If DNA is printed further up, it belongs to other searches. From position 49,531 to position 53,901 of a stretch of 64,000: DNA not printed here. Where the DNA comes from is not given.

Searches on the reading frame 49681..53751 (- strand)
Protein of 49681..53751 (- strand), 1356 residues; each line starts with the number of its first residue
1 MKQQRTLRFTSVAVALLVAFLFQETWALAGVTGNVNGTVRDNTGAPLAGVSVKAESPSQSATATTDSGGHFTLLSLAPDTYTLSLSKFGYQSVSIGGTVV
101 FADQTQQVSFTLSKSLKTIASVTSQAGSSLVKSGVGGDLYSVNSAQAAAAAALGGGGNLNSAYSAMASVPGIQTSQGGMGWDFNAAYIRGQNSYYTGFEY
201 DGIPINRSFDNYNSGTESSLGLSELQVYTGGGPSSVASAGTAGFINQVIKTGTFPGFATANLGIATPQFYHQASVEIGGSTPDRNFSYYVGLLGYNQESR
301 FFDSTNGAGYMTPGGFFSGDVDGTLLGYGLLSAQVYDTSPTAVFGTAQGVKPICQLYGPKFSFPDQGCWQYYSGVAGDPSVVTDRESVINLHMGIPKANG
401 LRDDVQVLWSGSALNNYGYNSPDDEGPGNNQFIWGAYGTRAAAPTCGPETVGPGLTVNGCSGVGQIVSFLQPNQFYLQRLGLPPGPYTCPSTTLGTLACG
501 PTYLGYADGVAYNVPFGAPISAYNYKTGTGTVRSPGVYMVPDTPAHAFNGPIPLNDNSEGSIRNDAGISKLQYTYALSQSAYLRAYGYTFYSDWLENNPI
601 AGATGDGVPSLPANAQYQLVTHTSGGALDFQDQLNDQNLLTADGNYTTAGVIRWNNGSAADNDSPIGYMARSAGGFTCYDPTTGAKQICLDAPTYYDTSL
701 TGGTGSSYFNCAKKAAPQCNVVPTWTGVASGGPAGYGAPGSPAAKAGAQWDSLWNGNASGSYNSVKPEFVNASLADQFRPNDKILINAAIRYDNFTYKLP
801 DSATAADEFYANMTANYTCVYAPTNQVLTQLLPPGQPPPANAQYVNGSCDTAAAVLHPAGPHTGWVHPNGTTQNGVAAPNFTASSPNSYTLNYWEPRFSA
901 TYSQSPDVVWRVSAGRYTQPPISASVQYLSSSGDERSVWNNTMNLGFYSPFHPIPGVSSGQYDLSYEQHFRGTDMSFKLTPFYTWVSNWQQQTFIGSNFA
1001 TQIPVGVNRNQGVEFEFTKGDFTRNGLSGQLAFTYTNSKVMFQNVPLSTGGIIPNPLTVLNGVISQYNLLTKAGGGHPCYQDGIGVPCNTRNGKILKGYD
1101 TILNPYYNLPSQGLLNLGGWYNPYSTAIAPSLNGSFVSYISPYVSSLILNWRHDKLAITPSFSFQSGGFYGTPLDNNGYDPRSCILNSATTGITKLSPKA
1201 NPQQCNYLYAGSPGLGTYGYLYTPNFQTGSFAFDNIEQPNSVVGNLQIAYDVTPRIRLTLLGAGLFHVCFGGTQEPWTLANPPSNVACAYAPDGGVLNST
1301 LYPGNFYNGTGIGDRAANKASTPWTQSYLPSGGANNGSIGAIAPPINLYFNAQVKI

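Call 36: search_protein_families(library=pfam, proteins=[window:49681-53751:-], max_evalue=0.00001)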
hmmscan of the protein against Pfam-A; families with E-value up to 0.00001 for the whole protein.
window:49681-53751:- (1356 aa): 2 families
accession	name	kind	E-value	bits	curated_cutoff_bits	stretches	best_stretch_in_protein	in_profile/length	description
PF13620.12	CarboxypepD_reg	-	2.2e-16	60.4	32.3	1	35-113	2-82/82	Carboxypeptidase regulatory-like domain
PF13715.12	CarbopepD_reg_2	-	2.1e-10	40.9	32.2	1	35-122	1-86/88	CarboxypepD_reg-like domain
